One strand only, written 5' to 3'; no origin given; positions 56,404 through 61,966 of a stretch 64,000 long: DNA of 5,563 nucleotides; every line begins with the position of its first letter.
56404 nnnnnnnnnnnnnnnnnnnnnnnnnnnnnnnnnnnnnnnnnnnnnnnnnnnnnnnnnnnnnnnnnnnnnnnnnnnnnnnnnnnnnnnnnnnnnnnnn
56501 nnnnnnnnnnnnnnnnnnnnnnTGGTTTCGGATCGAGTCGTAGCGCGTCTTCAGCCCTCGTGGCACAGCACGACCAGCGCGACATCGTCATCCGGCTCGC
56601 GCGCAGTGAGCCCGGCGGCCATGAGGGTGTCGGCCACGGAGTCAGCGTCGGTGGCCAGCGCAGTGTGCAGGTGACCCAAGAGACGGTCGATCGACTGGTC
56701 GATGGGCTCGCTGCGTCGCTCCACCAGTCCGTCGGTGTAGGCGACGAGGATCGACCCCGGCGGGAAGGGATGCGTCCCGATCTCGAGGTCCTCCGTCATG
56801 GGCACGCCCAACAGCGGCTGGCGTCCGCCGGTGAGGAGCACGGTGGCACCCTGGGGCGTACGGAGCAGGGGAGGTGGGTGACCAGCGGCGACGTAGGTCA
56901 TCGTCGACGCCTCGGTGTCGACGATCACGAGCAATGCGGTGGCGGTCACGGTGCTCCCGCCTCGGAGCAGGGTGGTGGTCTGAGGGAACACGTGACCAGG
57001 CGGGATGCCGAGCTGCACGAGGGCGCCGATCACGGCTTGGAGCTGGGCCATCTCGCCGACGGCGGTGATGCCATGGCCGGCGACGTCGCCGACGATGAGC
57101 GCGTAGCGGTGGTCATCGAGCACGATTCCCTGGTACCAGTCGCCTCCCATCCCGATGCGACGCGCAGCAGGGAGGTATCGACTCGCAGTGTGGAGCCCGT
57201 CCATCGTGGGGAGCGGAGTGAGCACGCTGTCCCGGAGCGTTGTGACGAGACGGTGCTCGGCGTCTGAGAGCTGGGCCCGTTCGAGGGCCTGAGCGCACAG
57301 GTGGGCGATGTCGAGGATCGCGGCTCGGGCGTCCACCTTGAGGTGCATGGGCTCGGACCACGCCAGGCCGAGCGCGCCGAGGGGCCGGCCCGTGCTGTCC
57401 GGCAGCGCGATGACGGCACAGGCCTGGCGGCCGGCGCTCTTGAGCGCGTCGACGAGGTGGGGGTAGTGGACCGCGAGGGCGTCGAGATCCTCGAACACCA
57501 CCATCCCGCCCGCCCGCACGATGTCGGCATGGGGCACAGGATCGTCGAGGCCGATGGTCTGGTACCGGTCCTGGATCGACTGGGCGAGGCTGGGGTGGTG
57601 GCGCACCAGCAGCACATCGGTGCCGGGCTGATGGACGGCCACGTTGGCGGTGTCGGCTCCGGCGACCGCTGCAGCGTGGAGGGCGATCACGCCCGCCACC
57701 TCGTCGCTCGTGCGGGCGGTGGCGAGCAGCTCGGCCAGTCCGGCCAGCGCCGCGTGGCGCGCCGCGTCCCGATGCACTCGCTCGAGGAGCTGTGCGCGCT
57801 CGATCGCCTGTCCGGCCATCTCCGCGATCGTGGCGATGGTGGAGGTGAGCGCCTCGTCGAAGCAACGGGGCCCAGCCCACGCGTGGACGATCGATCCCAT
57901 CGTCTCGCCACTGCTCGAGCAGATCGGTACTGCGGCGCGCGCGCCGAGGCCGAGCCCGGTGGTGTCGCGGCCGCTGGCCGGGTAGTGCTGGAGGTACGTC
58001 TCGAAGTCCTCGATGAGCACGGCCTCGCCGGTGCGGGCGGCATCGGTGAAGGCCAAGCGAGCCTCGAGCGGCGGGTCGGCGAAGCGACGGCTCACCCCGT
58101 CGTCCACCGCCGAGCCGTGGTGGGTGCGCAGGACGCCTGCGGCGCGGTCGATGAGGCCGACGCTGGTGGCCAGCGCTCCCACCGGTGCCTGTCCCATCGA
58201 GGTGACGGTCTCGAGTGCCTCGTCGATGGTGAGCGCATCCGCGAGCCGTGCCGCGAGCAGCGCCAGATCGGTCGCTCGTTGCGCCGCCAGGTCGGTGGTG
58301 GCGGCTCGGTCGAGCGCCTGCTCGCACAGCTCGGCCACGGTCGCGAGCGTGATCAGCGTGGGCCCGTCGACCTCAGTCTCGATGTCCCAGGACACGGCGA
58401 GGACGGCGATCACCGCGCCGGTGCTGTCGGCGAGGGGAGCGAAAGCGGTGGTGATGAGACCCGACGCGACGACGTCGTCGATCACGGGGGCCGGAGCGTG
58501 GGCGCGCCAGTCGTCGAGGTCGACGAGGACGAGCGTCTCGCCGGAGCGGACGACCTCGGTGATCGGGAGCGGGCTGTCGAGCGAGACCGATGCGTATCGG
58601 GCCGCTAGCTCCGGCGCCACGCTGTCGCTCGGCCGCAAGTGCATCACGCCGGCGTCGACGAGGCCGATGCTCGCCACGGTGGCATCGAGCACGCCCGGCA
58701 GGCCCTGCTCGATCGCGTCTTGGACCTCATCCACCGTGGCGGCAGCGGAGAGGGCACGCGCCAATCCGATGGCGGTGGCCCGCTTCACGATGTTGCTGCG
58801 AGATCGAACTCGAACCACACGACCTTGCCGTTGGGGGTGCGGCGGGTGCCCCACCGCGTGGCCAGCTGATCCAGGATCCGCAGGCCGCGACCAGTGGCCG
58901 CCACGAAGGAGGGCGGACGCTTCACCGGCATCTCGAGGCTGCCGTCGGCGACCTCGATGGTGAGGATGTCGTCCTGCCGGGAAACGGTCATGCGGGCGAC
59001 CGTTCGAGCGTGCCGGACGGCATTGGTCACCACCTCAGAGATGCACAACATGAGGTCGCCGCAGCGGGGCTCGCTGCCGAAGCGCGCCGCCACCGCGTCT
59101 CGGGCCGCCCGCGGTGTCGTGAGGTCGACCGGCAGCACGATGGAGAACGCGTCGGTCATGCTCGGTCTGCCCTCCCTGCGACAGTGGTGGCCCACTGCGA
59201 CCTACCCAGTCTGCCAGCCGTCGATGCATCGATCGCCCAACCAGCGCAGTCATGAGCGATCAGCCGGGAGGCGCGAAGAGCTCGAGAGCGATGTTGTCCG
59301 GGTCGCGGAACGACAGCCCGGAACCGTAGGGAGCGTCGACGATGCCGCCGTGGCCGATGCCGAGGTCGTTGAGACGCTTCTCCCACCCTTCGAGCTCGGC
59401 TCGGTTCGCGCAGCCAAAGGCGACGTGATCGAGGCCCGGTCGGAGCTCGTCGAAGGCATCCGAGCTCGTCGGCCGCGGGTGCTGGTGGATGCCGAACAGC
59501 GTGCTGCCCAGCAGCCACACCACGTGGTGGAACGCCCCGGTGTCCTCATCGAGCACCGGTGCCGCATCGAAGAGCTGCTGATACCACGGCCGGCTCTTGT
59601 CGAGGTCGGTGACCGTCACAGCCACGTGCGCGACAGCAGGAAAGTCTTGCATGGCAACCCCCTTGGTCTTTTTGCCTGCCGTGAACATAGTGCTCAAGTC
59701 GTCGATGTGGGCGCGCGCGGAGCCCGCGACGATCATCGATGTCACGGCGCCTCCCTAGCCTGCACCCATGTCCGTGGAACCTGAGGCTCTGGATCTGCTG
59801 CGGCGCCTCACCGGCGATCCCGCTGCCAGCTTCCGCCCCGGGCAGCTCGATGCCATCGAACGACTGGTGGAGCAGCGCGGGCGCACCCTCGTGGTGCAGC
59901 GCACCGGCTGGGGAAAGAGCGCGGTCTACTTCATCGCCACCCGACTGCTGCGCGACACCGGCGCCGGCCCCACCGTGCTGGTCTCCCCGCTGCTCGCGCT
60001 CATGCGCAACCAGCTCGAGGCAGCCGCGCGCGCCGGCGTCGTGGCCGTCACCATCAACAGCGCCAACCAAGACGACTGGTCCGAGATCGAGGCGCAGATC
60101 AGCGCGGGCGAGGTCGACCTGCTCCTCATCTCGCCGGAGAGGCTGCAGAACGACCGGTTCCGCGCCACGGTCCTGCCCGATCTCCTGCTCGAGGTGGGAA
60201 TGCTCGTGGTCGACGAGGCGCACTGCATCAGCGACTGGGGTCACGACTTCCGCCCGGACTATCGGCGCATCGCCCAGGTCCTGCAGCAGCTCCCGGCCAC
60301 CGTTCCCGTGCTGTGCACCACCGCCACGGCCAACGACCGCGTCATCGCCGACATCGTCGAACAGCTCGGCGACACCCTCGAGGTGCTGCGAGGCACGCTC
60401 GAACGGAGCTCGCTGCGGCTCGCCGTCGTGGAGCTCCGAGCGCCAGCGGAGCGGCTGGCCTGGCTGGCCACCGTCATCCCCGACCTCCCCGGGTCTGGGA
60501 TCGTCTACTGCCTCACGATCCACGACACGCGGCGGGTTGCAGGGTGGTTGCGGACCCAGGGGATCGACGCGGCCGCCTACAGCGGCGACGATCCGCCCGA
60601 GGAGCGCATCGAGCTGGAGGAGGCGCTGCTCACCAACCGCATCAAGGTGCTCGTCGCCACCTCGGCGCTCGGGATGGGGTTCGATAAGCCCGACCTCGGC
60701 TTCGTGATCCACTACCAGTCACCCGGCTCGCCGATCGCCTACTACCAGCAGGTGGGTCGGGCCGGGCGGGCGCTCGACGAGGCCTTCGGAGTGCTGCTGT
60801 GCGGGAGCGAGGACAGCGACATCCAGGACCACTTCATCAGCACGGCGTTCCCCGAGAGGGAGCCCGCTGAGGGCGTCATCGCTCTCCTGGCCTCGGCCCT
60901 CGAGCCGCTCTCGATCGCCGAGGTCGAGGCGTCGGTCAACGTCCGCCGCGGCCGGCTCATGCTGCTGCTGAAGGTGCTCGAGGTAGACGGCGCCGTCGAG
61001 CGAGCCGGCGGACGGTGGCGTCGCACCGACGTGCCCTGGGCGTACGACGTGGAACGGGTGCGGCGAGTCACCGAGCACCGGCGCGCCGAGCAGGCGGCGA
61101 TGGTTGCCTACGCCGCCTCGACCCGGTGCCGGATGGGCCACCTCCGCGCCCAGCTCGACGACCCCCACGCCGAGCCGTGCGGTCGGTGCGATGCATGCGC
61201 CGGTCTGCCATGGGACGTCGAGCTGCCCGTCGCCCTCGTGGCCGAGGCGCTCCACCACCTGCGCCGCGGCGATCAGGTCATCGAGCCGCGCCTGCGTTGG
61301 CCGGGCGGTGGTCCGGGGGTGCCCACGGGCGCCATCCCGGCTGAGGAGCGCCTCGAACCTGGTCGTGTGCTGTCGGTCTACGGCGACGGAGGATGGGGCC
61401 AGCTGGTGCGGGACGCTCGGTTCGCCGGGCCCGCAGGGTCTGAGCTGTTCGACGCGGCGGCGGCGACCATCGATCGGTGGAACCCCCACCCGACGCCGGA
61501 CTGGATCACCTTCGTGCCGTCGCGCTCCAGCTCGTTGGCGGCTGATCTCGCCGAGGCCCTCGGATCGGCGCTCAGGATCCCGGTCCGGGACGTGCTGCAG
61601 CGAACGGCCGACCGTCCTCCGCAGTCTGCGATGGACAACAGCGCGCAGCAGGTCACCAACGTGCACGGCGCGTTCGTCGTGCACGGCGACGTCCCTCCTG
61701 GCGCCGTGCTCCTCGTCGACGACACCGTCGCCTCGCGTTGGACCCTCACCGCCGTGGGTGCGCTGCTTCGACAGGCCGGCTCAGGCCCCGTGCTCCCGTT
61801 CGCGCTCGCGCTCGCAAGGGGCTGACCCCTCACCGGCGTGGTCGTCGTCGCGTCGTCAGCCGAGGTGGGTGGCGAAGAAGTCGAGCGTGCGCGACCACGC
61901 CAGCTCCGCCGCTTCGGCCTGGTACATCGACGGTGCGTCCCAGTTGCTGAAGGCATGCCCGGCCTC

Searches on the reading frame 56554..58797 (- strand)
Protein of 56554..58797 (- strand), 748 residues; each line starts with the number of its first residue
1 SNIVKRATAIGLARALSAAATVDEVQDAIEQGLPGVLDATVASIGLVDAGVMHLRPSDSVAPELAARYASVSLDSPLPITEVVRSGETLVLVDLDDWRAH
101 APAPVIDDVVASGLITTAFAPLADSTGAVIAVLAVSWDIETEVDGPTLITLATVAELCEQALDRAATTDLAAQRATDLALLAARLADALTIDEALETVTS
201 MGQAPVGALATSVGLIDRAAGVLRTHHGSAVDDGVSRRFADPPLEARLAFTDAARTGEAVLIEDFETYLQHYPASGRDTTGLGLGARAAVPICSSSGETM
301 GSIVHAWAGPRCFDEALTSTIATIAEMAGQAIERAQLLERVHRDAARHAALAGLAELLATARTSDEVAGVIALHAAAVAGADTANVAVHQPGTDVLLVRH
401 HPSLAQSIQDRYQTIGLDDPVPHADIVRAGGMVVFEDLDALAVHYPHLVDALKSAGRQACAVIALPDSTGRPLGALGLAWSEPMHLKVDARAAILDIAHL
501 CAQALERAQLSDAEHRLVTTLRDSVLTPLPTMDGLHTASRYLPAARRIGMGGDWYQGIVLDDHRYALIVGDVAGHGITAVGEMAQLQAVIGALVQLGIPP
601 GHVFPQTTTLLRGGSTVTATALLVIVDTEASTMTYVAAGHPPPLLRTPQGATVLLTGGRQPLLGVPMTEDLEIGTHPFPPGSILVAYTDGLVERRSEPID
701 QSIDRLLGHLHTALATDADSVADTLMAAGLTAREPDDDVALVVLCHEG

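Call 66: search_protein_families(library=pfam, proteins=[window:56554-58797:-], max_evalue=0.0001)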
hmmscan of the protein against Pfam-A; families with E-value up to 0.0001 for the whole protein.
window:56554-58797:- (748 aa): 2 families
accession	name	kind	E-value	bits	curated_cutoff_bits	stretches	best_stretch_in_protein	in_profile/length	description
PF07228.17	SpoIIE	-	2.6e-39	135.6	25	1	561-745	1-190/192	Stage II sporulation protein E (SpoIIE)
PF13185.12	GAF_2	-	2.7e-23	83.1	28.6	2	190-333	3-136/136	GAF domain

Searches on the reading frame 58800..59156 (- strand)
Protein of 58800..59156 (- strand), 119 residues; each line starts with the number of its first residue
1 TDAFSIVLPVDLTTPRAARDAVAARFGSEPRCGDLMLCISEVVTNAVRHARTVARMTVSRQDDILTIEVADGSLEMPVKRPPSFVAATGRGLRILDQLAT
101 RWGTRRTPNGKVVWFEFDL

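Call 67: search_protein_families(library=pfam, proteins=[window:58800-59156:-], max_evalue=0.0001)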
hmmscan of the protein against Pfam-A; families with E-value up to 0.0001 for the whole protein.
window:58800-59156:- (119 aa): 2 families
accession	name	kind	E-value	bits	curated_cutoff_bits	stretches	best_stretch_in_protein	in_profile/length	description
PF13581.12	HATPase_c_2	-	3.9e-10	40.3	27.4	1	16-115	12-125/127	Histidine kinase-like ATPase domain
PF02518.31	HATPase_c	-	2.4e-07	31.6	26.4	1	35-118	6-108/111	Histidine kinase-, DNA gyrase B-, and HSP90-like ATPase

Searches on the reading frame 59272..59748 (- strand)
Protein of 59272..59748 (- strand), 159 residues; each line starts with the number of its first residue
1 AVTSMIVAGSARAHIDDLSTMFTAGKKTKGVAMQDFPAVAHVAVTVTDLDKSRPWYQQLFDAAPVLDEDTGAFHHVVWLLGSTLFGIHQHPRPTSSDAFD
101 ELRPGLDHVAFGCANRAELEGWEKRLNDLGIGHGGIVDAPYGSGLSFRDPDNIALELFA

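Call 67: search_protein_families(library=pfam, proteins=[window:59272-59748:-], max_evalue=0.0001)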
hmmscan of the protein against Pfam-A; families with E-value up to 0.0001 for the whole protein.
window:59272-59748:- (159 aa): 1 family
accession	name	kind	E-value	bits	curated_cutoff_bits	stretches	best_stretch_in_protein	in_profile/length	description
PF00903.31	Glyoxalase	-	4.4e-09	37.2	20.6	1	39-157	2-121/121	Glyoxalase/Bleomycin resistance protein/Dioxygenase superfamily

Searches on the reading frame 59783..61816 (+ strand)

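Call 67: search_protein_families(library=pfam, proteins=[window:59783-61816:+], max_evalue=0.0001)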
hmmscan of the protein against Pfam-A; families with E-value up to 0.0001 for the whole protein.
window:59783-61816:+ (678 aa): 4 families
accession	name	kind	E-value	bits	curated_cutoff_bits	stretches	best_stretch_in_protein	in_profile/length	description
PF00270.35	DEAD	-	3.1e-23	82.8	26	1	19-189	2-165/167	DEAD/DEAH box helicase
PF00271.37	Helicase_C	-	8e-17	61.9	23.5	1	237-330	16-109/110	Helicase conserved C-terminal domain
PF04851.21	ResIII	-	1.2e-08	35.5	22.5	1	16-169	3-152/164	Type III restriction enzyme, res subunit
PF16124.10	RecQ_Zn_bind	-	5.8e-05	24.2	25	0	428-472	9-65/66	RecQ zinc-binding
